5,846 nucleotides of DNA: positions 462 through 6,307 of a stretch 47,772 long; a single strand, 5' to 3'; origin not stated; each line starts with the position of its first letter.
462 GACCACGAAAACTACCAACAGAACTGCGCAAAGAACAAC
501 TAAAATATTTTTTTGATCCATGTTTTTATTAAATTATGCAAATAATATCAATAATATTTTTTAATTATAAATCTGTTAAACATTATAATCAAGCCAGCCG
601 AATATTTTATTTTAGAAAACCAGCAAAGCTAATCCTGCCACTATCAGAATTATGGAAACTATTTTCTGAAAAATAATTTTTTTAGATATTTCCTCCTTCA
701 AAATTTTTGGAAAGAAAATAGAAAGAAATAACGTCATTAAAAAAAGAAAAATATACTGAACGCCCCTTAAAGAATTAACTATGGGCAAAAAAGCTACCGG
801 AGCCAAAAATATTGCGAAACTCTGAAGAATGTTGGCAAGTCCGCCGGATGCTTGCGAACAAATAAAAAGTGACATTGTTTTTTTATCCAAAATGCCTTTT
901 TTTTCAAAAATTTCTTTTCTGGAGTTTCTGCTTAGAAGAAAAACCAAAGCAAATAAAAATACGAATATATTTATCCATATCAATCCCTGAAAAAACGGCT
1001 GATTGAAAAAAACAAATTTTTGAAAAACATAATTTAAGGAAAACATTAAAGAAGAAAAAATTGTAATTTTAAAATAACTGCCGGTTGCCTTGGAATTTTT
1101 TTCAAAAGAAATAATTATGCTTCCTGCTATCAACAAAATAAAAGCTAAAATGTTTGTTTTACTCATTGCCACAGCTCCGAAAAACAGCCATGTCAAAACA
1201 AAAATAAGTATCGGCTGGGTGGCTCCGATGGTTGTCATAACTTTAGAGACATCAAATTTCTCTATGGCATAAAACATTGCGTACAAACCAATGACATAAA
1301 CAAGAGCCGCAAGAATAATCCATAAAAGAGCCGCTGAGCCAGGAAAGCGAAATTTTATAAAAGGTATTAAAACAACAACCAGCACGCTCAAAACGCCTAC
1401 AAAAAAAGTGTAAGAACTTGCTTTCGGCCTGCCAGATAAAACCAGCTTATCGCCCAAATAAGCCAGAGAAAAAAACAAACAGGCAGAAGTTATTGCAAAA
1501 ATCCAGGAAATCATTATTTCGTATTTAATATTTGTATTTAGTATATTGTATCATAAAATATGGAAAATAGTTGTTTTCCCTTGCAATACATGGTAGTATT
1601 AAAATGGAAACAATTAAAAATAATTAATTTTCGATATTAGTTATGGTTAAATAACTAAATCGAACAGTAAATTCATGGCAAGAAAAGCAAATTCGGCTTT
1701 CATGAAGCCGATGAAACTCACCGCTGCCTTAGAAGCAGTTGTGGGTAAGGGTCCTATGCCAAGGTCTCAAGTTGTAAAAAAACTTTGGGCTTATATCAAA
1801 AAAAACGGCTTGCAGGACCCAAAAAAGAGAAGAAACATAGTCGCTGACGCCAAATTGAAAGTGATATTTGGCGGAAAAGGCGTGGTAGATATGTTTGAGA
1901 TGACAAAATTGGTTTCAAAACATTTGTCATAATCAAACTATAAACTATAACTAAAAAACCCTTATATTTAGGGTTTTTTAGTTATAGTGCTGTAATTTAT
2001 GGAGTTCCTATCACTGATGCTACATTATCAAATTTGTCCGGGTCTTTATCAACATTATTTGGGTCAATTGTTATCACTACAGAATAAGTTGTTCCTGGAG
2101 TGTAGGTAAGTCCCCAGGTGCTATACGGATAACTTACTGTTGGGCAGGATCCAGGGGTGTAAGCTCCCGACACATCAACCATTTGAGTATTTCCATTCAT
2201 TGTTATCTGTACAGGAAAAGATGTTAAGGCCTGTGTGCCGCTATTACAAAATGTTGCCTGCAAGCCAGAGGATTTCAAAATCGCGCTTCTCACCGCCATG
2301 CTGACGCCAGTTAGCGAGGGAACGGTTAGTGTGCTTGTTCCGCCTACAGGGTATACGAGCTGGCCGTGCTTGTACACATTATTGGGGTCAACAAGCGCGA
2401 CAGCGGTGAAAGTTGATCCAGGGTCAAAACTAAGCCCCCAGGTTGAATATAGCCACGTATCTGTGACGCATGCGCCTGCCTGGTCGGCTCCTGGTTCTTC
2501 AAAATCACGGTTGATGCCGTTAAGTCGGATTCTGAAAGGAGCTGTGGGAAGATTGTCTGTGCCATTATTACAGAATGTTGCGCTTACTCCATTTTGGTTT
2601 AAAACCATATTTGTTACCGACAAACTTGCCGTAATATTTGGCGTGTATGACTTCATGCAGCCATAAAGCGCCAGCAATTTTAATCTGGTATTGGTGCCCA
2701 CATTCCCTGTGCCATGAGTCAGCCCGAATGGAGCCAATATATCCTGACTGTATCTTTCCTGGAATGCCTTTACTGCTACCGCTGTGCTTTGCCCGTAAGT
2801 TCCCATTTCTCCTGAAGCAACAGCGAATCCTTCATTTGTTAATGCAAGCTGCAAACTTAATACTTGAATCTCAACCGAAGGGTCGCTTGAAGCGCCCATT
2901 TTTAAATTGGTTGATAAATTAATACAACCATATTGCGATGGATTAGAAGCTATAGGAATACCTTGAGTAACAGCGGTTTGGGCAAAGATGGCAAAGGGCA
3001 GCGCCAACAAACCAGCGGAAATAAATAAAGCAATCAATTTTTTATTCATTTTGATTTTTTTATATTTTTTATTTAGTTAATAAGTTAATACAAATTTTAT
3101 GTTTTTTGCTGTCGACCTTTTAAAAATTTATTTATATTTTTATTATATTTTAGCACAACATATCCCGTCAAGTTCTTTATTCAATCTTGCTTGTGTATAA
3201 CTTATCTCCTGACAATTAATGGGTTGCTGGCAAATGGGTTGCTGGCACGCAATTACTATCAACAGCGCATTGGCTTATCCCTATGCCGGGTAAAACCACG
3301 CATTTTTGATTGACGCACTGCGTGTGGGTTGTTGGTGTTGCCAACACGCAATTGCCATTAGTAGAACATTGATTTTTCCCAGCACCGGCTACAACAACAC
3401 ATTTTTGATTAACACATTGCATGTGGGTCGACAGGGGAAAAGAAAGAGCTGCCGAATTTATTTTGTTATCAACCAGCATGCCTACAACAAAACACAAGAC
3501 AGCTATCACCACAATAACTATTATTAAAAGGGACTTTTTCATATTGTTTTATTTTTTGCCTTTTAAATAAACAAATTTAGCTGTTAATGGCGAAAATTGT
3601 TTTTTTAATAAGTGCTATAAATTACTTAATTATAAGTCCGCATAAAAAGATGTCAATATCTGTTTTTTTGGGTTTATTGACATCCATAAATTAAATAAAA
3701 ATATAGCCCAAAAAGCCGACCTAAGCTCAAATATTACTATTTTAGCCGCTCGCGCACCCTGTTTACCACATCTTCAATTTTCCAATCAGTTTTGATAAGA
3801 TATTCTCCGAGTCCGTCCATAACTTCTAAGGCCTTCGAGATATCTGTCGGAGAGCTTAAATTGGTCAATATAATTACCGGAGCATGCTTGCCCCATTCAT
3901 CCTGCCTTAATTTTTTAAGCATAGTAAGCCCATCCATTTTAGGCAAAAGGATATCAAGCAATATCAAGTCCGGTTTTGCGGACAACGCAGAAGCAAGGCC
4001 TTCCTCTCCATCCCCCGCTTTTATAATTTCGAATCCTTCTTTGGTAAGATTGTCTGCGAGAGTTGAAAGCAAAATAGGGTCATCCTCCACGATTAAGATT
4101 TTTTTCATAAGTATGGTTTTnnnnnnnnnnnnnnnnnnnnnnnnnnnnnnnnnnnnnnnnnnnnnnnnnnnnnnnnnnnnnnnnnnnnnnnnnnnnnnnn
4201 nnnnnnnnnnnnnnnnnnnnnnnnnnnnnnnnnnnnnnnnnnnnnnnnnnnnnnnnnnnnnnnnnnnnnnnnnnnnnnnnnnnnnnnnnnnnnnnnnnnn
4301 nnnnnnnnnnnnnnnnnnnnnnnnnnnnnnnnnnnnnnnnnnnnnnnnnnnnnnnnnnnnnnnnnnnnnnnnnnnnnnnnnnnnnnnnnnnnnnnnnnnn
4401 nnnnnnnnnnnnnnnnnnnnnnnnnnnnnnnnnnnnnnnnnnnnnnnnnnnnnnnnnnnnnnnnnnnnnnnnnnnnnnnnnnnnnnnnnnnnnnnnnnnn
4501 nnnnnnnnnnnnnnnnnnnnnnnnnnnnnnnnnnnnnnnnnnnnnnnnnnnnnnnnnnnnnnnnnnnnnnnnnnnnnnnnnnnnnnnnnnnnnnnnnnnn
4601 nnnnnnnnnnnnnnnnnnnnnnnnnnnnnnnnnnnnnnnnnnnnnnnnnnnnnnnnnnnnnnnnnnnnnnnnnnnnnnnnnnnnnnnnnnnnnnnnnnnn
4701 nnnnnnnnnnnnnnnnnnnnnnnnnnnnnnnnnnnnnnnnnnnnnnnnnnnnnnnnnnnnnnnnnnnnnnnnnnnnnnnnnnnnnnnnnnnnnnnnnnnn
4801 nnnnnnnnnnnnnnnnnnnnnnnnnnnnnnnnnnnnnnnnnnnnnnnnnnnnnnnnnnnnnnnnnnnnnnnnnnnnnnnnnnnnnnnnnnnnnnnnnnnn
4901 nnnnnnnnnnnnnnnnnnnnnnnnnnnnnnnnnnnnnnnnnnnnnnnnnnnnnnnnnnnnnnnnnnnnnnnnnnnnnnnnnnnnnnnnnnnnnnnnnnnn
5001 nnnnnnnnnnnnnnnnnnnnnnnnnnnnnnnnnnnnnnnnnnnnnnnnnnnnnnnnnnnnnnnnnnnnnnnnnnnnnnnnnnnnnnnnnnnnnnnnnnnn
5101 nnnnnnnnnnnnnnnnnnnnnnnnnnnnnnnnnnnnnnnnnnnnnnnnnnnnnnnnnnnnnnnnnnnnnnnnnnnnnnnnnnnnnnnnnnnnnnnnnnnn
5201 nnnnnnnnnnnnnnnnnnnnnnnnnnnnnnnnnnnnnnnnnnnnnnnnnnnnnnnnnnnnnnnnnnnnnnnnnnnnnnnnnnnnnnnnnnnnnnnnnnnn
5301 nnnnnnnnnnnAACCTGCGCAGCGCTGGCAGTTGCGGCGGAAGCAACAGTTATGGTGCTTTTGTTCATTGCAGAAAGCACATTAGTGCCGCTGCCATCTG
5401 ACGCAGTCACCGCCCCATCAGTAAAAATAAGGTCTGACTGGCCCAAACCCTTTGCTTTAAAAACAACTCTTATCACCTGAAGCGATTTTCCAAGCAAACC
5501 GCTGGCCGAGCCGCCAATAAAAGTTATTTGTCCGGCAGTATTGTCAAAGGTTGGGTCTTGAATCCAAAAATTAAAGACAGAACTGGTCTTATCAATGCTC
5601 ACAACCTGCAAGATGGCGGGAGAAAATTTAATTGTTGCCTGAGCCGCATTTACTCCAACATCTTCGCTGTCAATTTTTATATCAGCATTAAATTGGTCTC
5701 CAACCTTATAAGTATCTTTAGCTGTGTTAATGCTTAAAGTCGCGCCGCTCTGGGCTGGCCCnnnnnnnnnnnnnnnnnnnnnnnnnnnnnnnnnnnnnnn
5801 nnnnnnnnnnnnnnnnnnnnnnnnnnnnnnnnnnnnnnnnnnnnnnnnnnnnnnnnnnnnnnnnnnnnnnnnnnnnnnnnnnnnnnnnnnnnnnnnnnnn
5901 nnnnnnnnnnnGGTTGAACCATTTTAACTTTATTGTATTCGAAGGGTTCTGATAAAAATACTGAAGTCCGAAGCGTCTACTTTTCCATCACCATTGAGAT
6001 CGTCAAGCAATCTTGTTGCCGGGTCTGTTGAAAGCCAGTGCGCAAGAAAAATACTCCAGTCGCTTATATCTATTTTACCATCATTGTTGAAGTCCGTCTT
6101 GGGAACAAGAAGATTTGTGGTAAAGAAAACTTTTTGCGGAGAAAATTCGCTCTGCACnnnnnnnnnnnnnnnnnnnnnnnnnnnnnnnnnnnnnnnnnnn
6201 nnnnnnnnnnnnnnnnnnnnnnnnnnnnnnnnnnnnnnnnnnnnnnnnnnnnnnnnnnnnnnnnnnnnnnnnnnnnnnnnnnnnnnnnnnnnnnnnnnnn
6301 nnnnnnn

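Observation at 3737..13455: Two-component signalling genes and a cohesin-dockerin pair in one operon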

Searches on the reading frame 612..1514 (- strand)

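Call 8: search_protein_families(library=pfam, proteins=[window:612-1514:-], max_evalue=0.001)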
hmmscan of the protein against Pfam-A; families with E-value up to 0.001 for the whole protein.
window:612-1514:- (300 aa): 1 family
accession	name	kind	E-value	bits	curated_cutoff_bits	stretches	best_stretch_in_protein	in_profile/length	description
PF00892.27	EamA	-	6.1e-07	30.2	28.2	1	3-136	2-134/135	EamA-like transporter family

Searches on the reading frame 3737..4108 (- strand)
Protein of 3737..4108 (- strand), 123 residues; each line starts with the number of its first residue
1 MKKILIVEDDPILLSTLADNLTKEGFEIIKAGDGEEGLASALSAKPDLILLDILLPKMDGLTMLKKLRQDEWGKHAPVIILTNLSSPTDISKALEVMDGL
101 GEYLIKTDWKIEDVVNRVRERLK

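Call 4: search_protein_families(library=pfam, proteins=[window:3737-4108:-], max_evalue=0.1)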
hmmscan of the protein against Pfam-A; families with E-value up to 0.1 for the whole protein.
window:3737-4108:- (123 aa): 1 family
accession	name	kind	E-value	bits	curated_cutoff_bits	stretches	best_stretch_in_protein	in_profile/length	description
PF00072.30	Response_reg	-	6.5e-22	78.2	30.2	1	4-107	1-100/111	Response regulator receiver domain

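Call 46: search_protein_families(library=ncbifam, proteins=[window:3737-4108:-], max_evalue=0.01)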
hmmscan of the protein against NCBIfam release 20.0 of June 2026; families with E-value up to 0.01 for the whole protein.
window:3737-4108:- (123 aa): 101 families (the best 25 are shown)
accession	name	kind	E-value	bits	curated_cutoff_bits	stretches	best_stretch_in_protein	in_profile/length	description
NF007135.0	PRK09581.1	equivalog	1.3e-20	73.7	474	1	2-114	3-110/457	PleD family two-component system response regulator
TIGR02154.1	PhoB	equivalog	1e-19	70.8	296.2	1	2-122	3-120/226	phosphate regulon transcriptional regulator PhoB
NF041733.1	resp_reg_CseB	equivalog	1.1e-19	70.7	350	1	3-122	2-115/228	two-component system response regulator CseB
NF040689.1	MtrAB_MtrA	equivalog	3.8e-19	68.9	300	1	4-123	1-114/219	MtrAB system response regulator MtrA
NF040534.1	resp_reg_YycF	equivalog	5.4e-19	68.4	340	1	2-122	1-115/231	response regulator YycF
NF008199.0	PRK10955.1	equivalog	6.6e-19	68.8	341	1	1-120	1-113/232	envelope stress response regulator transcription factor CpxR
NF007969.0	PRK10693.1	equivalog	2.8e-18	66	329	1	2-106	8-108/337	two-component system response regulator RssB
TIGR01387.1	cztR_silR_copR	subfamily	3.1e-18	66.2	279.2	1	4-122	1-114/218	heavy metal response regulator transcription factor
NF053854.1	RespRegPhoBBctds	equivalog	1.5e-17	63.7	270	1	4-121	1-114/225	two-component system response regulator PhoB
NF045717.1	DVU0259_DivK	exception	2.1e-17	63.3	160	1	2-96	3-98/117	DVU0259 family response regulator domain-containing protein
NF045944.1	ResRegRpaBCyano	equivalog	2.1e-17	63.2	330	1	5-107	1-98/229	response regulator transcription factor RpaB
NF045505.1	RR_RssB_Pseudo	equivalog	4.7e-17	62.1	700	1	3-107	7-107/394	two-component system response regulator RssB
NF007977.0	PRK10701.1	equivalog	1e-16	61.2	330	1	1-108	1-103/241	two-component system response regulator RstA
NF008567.0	PRK11517.1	equivalog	2.8e-16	59.6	353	1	3-122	2-115/223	response regulator transcription factor HprR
NF007928.2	PRK10643.1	equivalog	4.9e-16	59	330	1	3-120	2-114/216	two-component system response regulator PmrA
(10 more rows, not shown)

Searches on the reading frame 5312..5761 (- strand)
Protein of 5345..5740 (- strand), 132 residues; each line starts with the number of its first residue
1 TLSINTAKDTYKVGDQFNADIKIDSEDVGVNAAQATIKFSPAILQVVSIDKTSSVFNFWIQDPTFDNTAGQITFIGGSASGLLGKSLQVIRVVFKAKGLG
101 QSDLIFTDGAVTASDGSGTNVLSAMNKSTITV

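Call 30: search_solved_structures(query=window:5345-5740:-, max_evalue=1)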
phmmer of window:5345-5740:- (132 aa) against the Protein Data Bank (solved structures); distinct sequences matched with E-value up to 1: 4.
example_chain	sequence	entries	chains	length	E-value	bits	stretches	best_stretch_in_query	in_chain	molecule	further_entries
5m2o_A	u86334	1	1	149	0.17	15.4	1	10-60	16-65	Putative cellulosomal scaffoldin protein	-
5aoz_A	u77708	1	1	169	0.23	15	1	10-60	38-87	PUTATIVE CELLULOSOMAL SCAFFOLDIN PROTEIN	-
1ifv_A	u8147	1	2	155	0.51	13.9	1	44-108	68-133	PROTEIN LLR18B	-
4u3s_A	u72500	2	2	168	0.74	13.4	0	3-52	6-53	Cellulosomal scaffoldin adaptor protein B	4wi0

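Call 56: predict_structure(alignment_id=A3)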
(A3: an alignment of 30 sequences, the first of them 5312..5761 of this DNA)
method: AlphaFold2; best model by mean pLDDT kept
length: 150 residues; sequences in the alignment: 30
mean_pLDDT: 91.7   pTM: 0.84
mean pLDDT of the five models: 91.7, 91.5, 90.8, 90.7, 88.8
residues with pLDDT >= 90: 125; 70-90: 12; 50-70: 7; < 50: 6
segments of 3 or more residues with pLDDT < 50: none
pLDDT, mean of each block of 10 residues (from residue 1): 73 96 98 93 98 97 93 98 93 96 98 97 92 97 56
secondary structure, 60 per line:
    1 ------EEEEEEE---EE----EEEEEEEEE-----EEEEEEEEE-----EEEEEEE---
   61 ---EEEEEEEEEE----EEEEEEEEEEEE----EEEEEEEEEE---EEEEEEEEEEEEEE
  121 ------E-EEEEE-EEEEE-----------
elements in order: E7-13 E23-31 E37-45 E51-57 E64-73 E78-89 E94-103 E107-120 E129-133 E135-139

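Call 60: fold_search(model_id=the predicted structure, library=pdb)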
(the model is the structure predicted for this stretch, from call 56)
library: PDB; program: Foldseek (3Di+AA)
matches with E <= 10: 1969; with E <= 0.001: 99
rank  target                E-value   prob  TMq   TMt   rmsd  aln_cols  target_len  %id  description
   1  5lxv_A                1.9e-09  1.00  0.66  0.58   4.6       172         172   15  Crystal structure of Ruminococcus flavefaciens scaffoldin C cohesin in complex with a dockerin from an uncharacterized (released 2016-10-19)
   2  5lxv_C                3.0e-09  1.00  0.64  0.56   4.4       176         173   14  Crystal structure of Ruminococcus flavefaciens scaffoldin C cohesin in complex with a dockerin from an uncharacterized (released 2016-10-19)
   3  1g1k_A                8.2e-09  1.00  0.69  0.72   3.1       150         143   19  COHESIN MODULE FROM THE CELLULOSOME OF CLOSTRIDIUM CELLULOLYTICUM (released 2000-11-22)
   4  1qzn                  9.7e-09  1.00  0.67  0.60   4.6       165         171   19  Crystal Structure Analysis of a type II cohesin domain from the cellulosome of Acetivibrio cellulolyticus (released 2004-09-21)
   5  4ums                  1.2e-08  1.00  0.72  0.70   3.3       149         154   18  The crystal structure of the seventh ScaB type I cohesin from Pseudobacteroides cellulosolvens (released 2015-05-06)
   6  3l8q_D                1.2e-08  1.00  0.67  0.32   4.6       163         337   19  Structure analysis of the type II cohesin dyad from the adaptor ScaA scaffoldin of Acetivibrio cellulolyticus (released 2010-05-05)
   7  2vo8                  1.7e-08  1.00  0.72  0.79   2.7       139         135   16  Cohesin module from Clostridium perfringens ATCC13124 family 33 glycoside hydrolase. (released 2008-09-02)
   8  6kgf_C                1.9e-08  1.00  0.69  0.71   3.7       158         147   15  Crystal structure of CaDoc0917(R16D)-CaCohA2 complex at pH 8.2 (released 2020-07-08)
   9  3l8q_A                2.3e-08  1.00  0.68  0.33   4.6       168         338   19  Structure analysis of the type II cohesin dyad from the adaptor ScaA scaffoldin of Acetivibrio cellulolyticus (released 2010-05-05)
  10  2vn5_A                2.7e-08  1.00  0.71  0.75   2.9       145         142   20  The Clostridium cellulolyticum dockerin displays a dual binding mode for its cohesin partner (released 2008-05-20)
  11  4u3s_A                2.7e-08  1.00  0.64  0.58   4.6       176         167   14  Crystal structure of Coh3ScaB-XDoc_M1ScaA complex: A N-terminal interface mutant of type II Cohesin-X-Dockerin complex (released 2015-07-29)
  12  4fl4_I                2.8e-08  1.00  0.73  0.37   2.3       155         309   15  Scaffoldin conformation and dynamics revealed by a ternary complex from the Clostridium thermocellum cellulosome (released 2012-06-27)
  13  5k39_A                2.8e-08  1.00  0.64  0.58   5.1       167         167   16  THE TYPE II COHESIN DOCKERIN COMPLEX FROM CLOSTRIDIUM THERMOCELLUM (released 2017-03-29)
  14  2vn5_C                3.3e-08  1.00  0.71  0.72   3.3       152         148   20  The Clostridium cellulolyticum dockerin displays a dual binding mode for its cohesin partner (released 2008-05-20)
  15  3l8q_C                3.3e-08  1.00  0.67  0.32   4.7       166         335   19  Structure analysis of the type II cohesin dyad from the adaptor ScaA scaffoldin of Acetivibrio cellulolyticus (released 2010-05-05)
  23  5m0y_A                5.6e-08  1.00  0.63  0.55   5.8       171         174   14  Crystal Structure of the CohScaA-XDocCipB type II complex from Clostridium thermocellum at 1.5Angstrom resolution (released 2017-09-06)
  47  2xdh                  3.1e-07  1.00  0.72  0.78   2.6       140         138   15  Non-cellulosomal cohesin from the hyperthermophilic archaeon Archaeoglobus fulgidus (released 2010-05-26)
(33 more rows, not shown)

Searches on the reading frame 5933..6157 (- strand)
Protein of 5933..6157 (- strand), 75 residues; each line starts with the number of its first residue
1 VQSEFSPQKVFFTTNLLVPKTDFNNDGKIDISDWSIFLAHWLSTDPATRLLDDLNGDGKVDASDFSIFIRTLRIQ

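Call 31: search_solved_structures(query=window:5933-6157:-, max_evalue=1, show_alignments=2)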
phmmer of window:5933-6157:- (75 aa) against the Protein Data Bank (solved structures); distinct sequences matched with E-value up to 1: 88 (the best 60 are shown).
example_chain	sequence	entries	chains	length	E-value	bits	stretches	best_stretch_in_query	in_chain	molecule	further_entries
4zcu_A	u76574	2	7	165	0.00036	23.8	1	21-72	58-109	Calcium-binding mitochondrial carrier protein SCaMC-1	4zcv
4fl4_A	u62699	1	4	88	0.00037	23.7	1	22-72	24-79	Glycoside hydrolase family 9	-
7nmi_B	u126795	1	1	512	0.00041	23.6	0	41-71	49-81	S100P-ANXA2 chimera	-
4n5x_A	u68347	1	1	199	0.00055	23.2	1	21-72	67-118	Calcium-binding mitochondrial carrier protein SCaMC-1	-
8zvk_A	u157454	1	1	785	0.0021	21.4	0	26-70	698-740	AaBgIC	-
1jfj_A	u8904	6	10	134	0.0031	20.8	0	16-67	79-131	CALCIUM-BINDING PROTEIN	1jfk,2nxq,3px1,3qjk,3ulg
2vn6_B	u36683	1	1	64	0.0031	20.8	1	21-70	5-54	ENDOGLUCANASE A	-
2m7n_A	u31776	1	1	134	0.0032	20.8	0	16-67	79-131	Calcium-binding protein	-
2jnk_A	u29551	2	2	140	0.0035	20.6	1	16-68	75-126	Hyalurononglucosaminidase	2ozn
2jnx_A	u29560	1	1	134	0.004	20.4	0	17-69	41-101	Calcium binding protein 2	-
2y3n_B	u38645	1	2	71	0.005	20.2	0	19-43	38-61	CELLULOSOMAL FAMILY-48 PROCESSIVE GLYCOSIDE HYDROLASE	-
2vn5_B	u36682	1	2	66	0.0065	19.8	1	21-70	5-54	ENDOGLUCANASE A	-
2yik_A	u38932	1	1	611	0.0095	19.3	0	22-72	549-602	ENDOGLUCANASE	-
6tz6_B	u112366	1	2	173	0.0099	19.2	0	20-66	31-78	Calcineurin subunit B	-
1daq_A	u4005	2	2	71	0.014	18.7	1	22-71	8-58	ENDOGLUCANASE SS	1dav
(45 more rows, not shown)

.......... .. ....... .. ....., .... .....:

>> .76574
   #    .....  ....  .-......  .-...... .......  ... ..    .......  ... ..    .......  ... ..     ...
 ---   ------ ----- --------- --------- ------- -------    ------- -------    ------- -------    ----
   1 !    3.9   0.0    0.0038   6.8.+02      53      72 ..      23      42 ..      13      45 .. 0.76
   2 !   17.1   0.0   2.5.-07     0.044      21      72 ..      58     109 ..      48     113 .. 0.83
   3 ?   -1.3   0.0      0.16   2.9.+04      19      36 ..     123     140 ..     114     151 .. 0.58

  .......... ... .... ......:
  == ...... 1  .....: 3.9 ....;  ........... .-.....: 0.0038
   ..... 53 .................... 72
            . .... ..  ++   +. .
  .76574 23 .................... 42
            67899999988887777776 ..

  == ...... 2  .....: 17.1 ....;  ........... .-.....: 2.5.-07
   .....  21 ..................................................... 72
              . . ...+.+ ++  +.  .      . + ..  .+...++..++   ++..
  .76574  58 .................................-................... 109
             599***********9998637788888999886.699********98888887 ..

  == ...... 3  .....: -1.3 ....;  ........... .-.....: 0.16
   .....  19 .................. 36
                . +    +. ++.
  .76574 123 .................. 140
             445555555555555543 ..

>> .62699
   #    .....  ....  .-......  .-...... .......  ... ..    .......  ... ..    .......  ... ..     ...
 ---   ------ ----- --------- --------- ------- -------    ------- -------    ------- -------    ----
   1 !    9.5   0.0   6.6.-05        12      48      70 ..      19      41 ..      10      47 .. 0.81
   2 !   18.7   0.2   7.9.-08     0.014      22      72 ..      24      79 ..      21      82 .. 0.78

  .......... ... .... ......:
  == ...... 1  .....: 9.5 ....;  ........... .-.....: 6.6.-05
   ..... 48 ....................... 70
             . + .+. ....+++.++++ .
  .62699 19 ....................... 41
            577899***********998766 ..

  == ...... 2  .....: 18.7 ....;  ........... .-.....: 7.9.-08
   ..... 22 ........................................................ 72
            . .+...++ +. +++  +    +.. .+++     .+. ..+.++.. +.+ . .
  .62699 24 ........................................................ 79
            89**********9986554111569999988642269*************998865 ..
